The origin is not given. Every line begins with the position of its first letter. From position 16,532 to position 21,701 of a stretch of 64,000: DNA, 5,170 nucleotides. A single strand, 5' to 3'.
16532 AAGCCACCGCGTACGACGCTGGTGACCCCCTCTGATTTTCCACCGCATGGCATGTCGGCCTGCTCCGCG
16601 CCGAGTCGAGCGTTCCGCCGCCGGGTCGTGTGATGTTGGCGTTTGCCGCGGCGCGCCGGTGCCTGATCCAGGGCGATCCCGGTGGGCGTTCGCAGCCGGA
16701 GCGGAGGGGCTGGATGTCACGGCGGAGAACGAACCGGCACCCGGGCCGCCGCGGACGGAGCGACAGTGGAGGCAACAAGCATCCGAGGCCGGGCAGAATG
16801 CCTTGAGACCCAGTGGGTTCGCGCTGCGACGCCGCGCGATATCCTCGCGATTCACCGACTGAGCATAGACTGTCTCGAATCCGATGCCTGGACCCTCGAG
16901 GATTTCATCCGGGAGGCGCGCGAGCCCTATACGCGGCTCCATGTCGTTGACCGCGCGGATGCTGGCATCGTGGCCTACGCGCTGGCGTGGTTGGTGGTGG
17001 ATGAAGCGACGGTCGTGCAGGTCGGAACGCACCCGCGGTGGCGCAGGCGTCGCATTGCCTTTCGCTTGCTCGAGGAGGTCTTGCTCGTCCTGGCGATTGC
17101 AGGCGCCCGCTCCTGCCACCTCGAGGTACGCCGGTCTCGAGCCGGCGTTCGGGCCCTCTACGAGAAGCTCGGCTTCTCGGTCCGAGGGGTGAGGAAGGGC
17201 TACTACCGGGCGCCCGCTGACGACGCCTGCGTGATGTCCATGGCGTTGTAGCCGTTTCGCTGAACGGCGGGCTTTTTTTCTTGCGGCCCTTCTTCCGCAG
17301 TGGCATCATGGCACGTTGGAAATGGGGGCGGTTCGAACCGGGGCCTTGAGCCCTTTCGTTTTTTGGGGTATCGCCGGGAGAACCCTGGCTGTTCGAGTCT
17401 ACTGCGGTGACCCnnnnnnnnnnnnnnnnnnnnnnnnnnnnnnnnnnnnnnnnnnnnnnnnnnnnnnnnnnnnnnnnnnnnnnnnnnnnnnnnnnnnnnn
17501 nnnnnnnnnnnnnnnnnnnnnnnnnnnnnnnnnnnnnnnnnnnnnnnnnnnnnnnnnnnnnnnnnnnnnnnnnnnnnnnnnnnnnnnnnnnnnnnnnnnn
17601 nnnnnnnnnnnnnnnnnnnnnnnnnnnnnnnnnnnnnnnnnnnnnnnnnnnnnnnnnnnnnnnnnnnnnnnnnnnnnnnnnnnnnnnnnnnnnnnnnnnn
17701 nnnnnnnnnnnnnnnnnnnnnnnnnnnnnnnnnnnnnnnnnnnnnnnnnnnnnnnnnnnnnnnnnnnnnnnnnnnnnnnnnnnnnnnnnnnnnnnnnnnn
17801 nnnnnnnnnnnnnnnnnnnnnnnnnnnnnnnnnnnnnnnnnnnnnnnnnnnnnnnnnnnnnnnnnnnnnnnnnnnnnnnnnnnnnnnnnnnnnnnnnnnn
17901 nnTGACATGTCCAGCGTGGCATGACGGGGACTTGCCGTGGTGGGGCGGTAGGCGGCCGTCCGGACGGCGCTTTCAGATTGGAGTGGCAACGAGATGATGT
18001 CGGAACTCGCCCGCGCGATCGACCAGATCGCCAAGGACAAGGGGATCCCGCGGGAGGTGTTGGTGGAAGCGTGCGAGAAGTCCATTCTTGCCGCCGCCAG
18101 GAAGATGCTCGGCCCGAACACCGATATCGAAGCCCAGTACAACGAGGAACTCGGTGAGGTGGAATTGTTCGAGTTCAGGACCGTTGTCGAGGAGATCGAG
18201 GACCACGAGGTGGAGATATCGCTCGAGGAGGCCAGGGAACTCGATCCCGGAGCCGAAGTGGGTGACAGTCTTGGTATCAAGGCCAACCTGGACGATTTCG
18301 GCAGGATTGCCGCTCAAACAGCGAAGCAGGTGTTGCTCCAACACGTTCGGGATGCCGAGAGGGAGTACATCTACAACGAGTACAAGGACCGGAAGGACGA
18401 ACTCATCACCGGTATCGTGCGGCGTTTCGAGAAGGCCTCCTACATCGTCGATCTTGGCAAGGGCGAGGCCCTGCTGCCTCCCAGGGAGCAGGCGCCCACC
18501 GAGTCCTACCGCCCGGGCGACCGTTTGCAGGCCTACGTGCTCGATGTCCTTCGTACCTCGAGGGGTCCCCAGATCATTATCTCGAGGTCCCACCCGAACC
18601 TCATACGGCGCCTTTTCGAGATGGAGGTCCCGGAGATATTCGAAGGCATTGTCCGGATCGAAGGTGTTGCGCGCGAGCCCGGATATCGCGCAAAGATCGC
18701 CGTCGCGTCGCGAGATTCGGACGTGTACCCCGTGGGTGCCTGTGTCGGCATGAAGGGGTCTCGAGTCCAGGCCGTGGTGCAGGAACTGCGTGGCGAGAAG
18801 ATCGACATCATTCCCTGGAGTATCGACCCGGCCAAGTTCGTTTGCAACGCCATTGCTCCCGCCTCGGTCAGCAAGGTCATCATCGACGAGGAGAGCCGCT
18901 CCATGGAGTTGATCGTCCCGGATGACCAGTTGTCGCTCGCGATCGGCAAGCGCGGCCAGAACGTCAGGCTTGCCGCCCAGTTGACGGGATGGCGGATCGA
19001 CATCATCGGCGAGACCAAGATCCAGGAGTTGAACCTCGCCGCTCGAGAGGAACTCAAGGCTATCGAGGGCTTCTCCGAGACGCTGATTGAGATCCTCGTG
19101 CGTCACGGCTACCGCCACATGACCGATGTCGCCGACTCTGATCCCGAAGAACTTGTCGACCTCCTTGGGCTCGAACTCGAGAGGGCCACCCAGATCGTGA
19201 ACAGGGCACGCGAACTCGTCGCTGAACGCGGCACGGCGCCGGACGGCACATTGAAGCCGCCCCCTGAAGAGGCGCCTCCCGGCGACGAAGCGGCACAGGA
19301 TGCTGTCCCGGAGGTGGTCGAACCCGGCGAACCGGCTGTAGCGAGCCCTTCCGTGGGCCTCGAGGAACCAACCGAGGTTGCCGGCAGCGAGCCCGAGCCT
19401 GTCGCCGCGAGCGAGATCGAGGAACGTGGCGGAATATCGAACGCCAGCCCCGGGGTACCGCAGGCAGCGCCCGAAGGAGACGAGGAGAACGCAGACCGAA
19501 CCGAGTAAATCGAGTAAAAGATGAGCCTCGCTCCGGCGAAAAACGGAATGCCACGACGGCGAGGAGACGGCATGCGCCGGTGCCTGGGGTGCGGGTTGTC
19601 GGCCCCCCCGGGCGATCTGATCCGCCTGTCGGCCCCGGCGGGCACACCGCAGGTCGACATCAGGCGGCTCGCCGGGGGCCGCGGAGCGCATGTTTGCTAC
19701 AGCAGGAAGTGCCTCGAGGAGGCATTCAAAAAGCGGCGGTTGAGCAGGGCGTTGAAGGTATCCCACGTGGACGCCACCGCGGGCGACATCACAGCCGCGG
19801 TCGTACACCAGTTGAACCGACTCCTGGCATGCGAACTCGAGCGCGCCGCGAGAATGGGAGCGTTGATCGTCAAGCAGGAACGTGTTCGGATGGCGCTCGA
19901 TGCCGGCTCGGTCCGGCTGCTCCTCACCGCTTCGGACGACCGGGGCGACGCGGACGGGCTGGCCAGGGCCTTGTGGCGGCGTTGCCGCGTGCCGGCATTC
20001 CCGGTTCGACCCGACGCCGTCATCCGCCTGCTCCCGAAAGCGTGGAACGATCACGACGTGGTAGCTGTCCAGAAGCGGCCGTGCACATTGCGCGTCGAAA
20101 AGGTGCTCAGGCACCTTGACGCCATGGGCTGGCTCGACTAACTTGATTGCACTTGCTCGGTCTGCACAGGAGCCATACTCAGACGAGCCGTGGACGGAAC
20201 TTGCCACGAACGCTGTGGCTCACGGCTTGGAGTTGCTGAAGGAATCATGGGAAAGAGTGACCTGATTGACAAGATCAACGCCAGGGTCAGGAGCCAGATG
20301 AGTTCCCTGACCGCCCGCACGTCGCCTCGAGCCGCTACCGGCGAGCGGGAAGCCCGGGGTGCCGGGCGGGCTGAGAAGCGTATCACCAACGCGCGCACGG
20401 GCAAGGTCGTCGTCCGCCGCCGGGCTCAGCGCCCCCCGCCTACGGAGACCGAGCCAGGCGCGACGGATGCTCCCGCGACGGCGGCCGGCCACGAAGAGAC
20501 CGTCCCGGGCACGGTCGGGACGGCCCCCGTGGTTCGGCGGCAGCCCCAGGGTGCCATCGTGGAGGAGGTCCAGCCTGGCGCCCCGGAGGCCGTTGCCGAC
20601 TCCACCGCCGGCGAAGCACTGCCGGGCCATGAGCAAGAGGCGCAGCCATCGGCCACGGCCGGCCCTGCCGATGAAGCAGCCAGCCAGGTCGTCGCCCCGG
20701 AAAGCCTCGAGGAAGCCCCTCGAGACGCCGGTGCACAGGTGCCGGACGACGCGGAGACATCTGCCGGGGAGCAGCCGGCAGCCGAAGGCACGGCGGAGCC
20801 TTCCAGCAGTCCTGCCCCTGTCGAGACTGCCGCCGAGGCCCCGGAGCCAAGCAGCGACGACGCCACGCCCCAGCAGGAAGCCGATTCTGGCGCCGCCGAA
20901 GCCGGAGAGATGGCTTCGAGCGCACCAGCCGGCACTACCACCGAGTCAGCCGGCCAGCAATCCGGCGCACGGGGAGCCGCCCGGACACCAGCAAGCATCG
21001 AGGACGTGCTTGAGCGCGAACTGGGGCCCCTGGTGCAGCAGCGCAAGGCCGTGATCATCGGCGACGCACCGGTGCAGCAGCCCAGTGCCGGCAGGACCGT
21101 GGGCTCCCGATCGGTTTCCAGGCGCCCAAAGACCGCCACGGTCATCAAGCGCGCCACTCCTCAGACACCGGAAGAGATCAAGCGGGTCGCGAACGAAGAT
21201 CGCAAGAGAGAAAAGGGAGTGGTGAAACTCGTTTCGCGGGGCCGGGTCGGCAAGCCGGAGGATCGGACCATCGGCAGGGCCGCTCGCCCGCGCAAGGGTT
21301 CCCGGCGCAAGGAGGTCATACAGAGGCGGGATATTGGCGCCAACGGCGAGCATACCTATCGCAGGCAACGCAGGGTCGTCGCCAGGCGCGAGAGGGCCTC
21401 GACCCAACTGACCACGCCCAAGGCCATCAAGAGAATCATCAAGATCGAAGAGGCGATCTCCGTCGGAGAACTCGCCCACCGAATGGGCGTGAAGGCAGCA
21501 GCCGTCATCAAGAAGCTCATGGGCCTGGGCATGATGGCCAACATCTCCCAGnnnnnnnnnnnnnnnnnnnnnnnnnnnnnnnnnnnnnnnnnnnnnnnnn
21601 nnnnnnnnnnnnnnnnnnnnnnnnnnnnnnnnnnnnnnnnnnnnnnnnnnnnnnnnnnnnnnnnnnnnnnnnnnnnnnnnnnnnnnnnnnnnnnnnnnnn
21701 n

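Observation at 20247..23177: Essential infB carries an in-frame TAG between the N-domain and the G-domain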

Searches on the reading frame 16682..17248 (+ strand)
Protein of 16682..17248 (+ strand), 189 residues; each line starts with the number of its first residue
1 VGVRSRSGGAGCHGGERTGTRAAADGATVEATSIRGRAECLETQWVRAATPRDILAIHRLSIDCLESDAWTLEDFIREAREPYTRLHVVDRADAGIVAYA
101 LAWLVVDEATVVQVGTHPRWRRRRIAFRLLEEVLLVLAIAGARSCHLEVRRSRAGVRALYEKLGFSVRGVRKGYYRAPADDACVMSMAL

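Call 21: search_protein_families(library=pfam, proteins=[window:16682-17248:+])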
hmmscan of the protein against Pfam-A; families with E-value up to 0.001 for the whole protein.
window:16682-17248:+ (189 aa): 2 families
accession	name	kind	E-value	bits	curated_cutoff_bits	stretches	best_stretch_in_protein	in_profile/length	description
PF00583.31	Acetyltransf_1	-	1.2e-09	38.9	20.7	1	69-165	15-116/116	Acetyltransferase (GNAT) family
PF13508.13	Acetyltransf_7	-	1.3e-08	35.5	27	1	91-166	9-83/84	Acetyltransferase (GNAT) domain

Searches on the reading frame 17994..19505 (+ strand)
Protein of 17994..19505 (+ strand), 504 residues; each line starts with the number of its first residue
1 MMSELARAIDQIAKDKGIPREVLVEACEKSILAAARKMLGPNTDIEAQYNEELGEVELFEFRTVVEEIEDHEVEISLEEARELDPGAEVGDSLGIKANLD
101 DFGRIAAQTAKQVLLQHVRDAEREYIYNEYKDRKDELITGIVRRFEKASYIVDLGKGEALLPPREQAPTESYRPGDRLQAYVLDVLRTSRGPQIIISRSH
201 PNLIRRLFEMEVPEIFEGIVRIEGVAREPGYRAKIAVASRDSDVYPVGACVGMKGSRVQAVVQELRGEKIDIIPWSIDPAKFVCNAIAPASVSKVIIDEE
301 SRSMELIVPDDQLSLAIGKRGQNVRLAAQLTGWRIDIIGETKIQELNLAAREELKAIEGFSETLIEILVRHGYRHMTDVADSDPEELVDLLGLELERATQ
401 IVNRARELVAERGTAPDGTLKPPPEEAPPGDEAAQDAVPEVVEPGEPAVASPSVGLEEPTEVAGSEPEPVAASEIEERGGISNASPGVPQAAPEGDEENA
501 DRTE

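Call 21: search_protein_families(library=pfam, proteins=[window:17994-19505:+])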
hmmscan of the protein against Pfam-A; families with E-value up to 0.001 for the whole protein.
window:17994-19505:+ (504 aa): 6 families
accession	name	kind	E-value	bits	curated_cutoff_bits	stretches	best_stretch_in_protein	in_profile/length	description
PF08529.16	NusA_N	-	9e-39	132.8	23.8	1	4-124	1-119/119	NusA N-terminal domain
PF13184.12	KH_5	-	2.7e-29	101.5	27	1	229-297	1-69/69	NusA-like KH domain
PF00575.29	S1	-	1.2e-05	26.1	22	1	131-193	1-70/74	S1 RNA binding domain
PF07650.23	KH_2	-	4.5e-05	23.6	22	1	286-344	9-67/78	KH domain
PF00013.35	KH_1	-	0.00012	22.2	21.5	0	304-340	2-39/66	KH domain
PF23095.1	KH_NusA_C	-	0.00034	21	34.2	1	311-347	8-43/59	Transcription termination/antitermination protein NusA, KH domain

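Call 25: find_encoding_contigs(protein=window:17994-19505:+, flank=1000, max_places=3)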
Protein window:17994-19505:+ (504 aa): no gene with exactly this product is on record in the collection.

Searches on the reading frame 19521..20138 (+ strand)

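Call 22: search_protein_families(library=pfam, proteins=[window:19521-20138:+])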
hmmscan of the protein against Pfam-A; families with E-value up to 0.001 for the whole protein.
window:19521-20138:+ (206 aa): 1 family
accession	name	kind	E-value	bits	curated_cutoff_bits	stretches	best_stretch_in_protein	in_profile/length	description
PF04296.18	YlxR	-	6.4e-16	58.5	26.9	1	19-84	1-67/75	Protein of unknown function (DUF448)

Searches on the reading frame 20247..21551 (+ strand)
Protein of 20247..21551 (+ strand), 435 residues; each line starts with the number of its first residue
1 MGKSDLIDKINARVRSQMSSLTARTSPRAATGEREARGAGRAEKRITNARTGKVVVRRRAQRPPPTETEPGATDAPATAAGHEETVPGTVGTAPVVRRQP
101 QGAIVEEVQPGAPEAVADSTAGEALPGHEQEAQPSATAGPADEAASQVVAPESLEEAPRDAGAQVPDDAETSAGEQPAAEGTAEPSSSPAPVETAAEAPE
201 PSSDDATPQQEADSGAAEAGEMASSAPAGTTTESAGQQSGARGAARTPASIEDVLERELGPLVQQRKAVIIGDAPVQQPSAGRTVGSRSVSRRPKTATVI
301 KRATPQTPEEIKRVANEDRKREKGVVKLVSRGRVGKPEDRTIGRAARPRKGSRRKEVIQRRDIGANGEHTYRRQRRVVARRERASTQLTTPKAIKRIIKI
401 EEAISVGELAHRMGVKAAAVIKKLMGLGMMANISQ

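Call 15: list_cluster_members(proteins=[P0001, P0002, window:20247-21551:+])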
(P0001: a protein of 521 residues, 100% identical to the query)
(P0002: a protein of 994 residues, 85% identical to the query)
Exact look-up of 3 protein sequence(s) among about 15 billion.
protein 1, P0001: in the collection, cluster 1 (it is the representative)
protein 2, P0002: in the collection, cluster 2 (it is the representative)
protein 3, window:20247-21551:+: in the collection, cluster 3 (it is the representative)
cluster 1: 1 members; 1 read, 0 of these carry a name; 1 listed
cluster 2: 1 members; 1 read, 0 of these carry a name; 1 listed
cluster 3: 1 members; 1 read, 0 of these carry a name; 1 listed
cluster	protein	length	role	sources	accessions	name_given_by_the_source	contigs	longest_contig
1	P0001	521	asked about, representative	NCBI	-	-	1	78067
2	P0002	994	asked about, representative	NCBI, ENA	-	-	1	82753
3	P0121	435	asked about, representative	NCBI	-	-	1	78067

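Call 22: search_protein_families(library=pfam, proteins=[window:20247-21551:+])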
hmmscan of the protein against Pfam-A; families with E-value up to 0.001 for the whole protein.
window:20247-21551:+ (435 aa): 1 family
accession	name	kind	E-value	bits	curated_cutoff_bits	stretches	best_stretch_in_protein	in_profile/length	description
PF04760.21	IF2_N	-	1.1e-08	35.1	25.3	1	402-435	2-36/53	Translation initiation factor IF-2, N-terminal region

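Call 28: find_related_loci(query=window:20247-21551:+, collection=metagenome_contigs, flank=4000)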
Query window:20247-21551:+ (435 aa) in metagenome_contigs; peptide patterns used: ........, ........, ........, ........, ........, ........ (x = any residue, [..] = any of these).
358 stretches matched a pattern; 13 encode a relative of the query (tblastn E <= 1e-3); 13 distinct loci.
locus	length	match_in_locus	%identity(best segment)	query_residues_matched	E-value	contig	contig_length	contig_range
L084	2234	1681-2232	76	242-429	1e-78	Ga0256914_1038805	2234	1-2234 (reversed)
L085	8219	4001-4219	32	354-434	2e-8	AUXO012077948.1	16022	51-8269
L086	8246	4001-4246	30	344-434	2e-8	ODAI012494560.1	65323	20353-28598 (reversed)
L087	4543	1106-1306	35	366-434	4e-8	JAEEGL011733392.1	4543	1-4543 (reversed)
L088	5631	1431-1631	32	366-434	8e-8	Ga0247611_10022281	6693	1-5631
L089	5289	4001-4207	41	361-434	7e-6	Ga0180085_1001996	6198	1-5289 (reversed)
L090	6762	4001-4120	43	396-435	2e-5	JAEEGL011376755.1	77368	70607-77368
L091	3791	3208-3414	39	361-434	2e-5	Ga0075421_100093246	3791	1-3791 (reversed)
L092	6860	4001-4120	43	396-435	2e-5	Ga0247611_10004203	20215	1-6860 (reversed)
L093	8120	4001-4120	43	396-435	2e-5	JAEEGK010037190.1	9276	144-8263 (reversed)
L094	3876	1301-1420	43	396-435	2e-5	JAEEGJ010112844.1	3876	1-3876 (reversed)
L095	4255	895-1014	43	396-435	2e-5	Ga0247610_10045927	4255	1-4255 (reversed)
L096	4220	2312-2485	40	373-434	4e-5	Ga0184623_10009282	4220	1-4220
